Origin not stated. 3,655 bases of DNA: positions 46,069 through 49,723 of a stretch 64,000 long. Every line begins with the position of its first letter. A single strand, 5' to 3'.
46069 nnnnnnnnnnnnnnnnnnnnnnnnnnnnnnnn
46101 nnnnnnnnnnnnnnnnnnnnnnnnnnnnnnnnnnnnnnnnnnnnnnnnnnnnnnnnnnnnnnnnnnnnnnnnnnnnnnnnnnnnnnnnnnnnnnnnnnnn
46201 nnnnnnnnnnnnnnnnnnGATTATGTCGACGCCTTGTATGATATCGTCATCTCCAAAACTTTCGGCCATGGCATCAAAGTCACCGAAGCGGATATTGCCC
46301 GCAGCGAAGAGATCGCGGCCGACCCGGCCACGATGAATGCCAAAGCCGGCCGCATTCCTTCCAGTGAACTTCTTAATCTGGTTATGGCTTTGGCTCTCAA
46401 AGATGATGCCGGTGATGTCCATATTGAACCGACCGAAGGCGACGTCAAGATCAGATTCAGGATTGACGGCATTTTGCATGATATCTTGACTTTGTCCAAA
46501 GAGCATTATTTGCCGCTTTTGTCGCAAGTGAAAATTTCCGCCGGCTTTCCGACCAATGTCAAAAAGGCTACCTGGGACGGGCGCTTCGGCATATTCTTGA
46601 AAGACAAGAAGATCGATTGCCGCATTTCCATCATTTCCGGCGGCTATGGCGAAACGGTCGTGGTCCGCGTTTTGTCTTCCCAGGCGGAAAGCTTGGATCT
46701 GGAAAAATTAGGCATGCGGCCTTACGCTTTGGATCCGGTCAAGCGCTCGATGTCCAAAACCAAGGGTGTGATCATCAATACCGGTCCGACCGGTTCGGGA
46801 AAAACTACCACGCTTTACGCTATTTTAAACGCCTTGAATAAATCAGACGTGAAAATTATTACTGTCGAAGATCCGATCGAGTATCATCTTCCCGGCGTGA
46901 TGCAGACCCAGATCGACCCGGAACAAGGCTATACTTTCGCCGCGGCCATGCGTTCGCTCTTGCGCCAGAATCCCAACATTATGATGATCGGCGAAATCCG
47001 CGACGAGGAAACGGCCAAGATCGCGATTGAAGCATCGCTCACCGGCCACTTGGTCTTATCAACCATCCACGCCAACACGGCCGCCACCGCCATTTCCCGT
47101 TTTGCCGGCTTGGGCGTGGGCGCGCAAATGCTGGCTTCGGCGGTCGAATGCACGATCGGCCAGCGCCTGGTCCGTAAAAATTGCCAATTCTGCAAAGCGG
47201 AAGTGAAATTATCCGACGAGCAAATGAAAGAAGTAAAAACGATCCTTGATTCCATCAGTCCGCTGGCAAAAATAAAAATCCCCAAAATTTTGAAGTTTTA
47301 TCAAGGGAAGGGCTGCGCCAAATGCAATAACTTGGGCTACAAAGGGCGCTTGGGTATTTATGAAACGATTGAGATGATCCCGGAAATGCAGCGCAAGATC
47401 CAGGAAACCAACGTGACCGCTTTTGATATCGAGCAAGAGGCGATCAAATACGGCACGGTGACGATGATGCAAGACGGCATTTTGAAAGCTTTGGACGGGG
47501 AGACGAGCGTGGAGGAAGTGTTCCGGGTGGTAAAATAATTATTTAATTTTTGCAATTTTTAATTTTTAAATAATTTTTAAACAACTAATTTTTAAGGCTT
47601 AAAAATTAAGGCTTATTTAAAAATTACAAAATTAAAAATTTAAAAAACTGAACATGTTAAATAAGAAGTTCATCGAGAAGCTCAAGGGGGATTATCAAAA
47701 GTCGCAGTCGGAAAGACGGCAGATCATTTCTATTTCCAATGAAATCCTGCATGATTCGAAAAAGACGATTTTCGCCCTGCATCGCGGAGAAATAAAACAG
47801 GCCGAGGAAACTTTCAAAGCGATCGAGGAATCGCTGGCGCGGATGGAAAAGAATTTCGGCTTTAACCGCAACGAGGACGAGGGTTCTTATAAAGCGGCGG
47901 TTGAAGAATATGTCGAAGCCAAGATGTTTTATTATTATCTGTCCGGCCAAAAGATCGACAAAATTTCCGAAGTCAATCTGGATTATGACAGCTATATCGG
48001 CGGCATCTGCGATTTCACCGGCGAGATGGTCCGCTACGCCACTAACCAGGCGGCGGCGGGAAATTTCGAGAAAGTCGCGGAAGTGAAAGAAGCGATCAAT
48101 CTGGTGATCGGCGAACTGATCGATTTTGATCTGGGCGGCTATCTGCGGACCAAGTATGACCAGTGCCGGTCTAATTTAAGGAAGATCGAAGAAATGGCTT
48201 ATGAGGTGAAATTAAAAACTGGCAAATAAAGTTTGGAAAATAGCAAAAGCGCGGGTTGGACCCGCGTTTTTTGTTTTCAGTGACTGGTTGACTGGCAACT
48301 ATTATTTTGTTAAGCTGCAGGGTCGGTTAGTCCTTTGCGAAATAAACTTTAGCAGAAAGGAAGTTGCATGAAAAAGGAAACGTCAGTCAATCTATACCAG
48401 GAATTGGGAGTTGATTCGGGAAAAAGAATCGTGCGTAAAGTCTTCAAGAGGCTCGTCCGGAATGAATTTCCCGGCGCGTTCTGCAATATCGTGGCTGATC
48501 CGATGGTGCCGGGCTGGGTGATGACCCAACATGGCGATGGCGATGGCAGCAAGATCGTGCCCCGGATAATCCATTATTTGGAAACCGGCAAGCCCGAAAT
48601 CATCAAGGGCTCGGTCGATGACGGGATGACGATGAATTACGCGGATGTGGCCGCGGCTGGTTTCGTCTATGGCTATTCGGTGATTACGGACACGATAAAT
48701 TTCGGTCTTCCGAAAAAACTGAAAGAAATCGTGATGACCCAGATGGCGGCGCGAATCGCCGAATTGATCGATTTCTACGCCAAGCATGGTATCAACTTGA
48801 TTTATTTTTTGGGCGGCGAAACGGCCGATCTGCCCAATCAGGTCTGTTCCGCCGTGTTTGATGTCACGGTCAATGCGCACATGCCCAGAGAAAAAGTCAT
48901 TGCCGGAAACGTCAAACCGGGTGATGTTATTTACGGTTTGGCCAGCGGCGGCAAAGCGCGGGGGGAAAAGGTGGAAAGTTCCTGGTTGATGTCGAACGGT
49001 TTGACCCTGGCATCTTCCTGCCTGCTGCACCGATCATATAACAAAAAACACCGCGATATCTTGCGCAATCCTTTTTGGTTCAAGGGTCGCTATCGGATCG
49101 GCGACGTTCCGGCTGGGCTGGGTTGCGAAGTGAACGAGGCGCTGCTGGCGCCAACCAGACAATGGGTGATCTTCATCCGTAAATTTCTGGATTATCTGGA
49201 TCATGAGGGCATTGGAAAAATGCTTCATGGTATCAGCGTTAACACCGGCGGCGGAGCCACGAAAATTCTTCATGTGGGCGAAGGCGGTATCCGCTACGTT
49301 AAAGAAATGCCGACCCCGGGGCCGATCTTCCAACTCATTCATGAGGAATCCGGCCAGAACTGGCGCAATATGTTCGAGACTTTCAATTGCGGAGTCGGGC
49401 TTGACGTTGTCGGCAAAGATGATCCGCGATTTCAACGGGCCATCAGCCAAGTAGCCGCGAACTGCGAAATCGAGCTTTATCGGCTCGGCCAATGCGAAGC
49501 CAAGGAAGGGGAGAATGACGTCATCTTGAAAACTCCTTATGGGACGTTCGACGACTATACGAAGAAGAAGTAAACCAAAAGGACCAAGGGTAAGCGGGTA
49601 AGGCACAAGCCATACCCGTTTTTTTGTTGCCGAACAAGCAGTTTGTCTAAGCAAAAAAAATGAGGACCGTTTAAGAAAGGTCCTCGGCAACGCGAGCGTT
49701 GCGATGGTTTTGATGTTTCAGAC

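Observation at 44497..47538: Two complete GspE/PilB secretion-ATPase modules fused in a single 1013-aa polypeptide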

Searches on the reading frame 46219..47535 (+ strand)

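Call 94: search_protein_families(library=ncbifam, proteins=[window:46219-47535:+], max_evalue=1e-50)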
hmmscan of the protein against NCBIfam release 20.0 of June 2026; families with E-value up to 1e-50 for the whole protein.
window:46219-47535:+ (439 aa): 5 families
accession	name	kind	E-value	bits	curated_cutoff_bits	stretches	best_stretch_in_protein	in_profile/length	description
TIGR02533.1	type_II_gspE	equivalog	1.7e-126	422.7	630.25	1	24-437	85-485/486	type II secretion system ATPase GspE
TIGR02538.1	type_IV_pilB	equivalog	1.1e-118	397.3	675.65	1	24-438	157-562/564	type IV-A pilus assembly ATPase PilB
NF007755.0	PRK10436.1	equivalog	1.3e-109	366.9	617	1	25-438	62-459/465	type II secretion system protein GspE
NF053534.1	T4PilAsmATPsTfpB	equivalog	2.7e-97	326.5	850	1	51-438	204-582/584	type IV pilus assembly ATPase TfpB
NF041000.1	ATPase_ComGA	equivalog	6.3e-68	228.7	300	1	55-319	3-266/267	competence type IV pilus ATPase ComGA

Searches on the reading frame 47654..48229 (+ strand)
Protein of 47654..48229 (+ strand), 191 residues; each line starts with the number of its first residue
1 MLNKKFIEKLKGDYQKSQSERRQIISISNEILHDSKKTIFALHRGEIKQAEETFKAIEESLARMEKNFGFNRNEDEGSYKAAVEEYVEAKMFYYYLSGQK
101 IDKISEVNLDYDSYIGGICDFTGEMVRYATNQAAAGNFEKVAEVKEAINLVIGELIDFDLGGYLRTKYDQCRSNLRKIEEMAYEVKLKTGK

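Call 13: search_protein_families(library=pfam, proteins=[window:47654-48229:+], max_evalue=0.001)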
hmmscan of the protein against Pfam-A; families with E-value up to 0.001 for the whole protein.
window:47654-48229:+ (191 aa): 1 family
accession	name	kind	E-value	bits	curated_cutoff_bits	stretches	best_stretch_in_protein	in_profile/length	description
PF01997.21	Translin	-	4.7e-24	85.9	25.9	1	20-188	2-204/205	Translin family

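Call 71: search_solved_structures(query=window:47654-48226:+, max_evalue=0.01, show_alignments=2)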
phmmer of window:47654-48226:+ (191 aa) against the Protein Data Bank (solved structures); distinct sequences matched with E-value up to 0.01: 16.
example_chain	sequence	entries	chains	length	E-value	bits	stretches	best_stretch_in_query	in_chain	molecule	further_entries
5jr9_B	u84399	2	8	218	2.8e-12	50.3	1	7-180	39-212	NEQ131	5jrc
5jr9_C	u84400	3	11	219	3e-12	50.2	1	7-180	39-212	NEQ131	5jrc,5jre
5jr9_A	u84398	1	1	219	3.2e-12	50.2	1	7-180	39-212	NEQ131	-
3zc1_A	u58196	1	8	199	4e-09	40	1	12-177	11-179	AFTRAX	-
3zc0_A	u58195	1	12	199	5e-08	36.5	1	12-177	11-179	AFTRAX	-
3riu_A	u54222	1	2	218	1.4e-07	35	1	96-188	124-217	Translin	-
2qrx_A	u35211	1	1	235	1.6e-07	34.8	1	96-188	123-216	GM27569p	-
3axj_A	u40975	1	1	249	1.7e-07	34.7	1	96-188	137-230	GM27569p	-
2qva_A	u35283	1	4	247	1.8e-07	34.7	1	96-188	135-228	GM27569p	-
4dg7_A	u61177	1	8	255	1.8e-07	34.7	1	96-188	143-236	GM27569p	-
3pja_J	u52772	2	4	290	5.4e-07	33.1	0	20-109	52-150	Translin-associated protein X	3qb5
3pja_A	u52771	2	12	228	1.6e-05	28.3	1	98-188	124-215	Translin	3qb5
1key_A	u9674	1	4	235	1.7e-05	28.3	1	98-188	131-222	translin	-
1j1j_A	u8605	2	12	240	1.7e-05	28.2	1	98-188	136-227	Translin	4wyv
3riu_C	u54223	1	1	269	1.8e-05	28.2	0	108-190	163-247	Translin associated factor X, isoform B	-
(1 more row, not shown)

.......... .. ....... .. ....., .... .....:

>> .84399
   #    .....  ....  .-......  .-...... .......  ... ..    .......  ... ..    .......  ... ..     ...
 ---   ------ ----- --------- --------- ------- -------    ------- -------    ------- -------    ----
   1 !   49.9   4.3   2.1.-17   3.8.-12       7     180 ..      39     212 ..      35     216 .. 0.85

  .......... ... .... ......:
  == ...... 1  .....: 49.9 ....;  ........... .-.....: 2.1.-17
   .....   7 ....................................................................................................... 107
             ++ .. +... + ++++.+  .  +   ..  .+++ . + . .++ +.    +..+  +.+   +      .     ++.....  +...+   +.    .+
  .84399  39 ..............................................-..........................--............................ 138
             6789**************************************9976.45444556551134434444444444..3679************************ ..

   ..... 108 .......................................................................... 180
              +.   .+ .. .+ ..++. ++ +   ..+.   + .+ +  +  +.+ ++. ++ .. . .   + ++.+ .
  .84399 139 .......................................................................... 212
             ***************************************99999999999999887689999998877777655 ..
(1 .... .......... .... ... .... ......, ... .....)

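Call 73: search_protein_families(library=ncbifam, proteins=[window:47654-48226:+], max_evalue=0.001)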
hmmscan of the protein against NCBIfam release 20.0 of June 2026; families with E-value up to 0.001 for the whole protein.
window:47654-48226:+ (191 aa): 6 families
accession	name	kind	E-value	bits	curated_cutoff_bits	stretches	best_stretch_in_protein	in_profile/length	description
NF011161.0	PRK14562.1-6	equivalog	2.6e-24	85.6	228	1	4-187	15-202/218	haloacid dehalogenase superfamily protein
NF011157.0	PRK14562.1-2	equivalog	8.1e-24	84.5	238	1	7-182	5-180/191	haloacid dehalogenase superfamily protein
NF011160.0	PRK14562.1-5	equivalog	1.4e-14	54.1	291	1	12-173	13-179/213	haloacid dehalogenase superfamily protein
NF011158.0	PRK14562.1-3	equivalog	3.2e-14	53.2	359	1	8-177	7-185/210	haloacid dehalogenase superfamily protein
NF011159.0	PRK14562.1-4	equivalog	6.2e-13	48.9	269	1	14-177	12-175/198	haloacid dehalogenase superfamily protein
NF011156.0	PRK14562.1-1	equivalog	2e-06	28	308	1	4-178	10-184/200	haloacid dehalogenase superfamily protein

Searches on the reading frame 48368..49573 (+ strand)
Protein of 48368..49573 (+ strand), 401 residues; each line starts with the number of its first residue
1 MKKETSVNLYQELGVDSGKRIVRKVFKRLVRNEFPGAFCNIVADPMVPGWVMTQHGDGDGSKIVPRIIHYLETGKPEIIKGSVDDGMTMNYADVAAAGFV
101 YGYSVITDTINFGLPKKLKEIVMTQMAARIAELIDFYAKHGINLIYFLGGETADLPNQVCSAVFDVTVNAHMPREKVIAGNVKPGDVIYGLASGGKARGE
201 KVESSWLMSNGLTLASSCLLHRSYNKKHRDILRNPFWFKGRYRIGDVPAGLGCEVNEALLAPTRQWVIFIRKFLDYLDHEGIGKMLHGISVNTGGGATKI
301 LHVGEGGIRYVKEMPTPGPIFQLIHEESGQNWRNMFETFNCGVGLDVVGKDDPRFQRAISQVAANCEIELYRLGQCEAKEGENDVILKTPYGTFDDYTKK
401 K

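Call 13: search_protein_families(library=pfam, proteins=[window:48368-49573:+], max_evalue=0.001)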
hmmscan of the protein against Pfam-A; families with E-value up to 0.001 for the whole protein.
window:48368-49573:+ (401 aa): 0 families

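Call 73: search_protein_families(library=ncbifam, proteins=[window:48368-49570:+], max_evalue=0.001)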
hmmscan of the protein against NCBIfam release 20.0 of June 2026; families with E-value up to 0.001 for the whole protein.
window:48368-49570:+ (401 aa): 1 family
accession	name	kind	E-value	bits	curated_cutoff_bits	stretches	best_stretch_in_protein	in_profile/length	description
TIGR00878.1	purM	equivalog_domain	4.3e-18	65.6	236.35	1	145-375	129-328/332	phosphoribosylformylglycinamidine cyclo-ligase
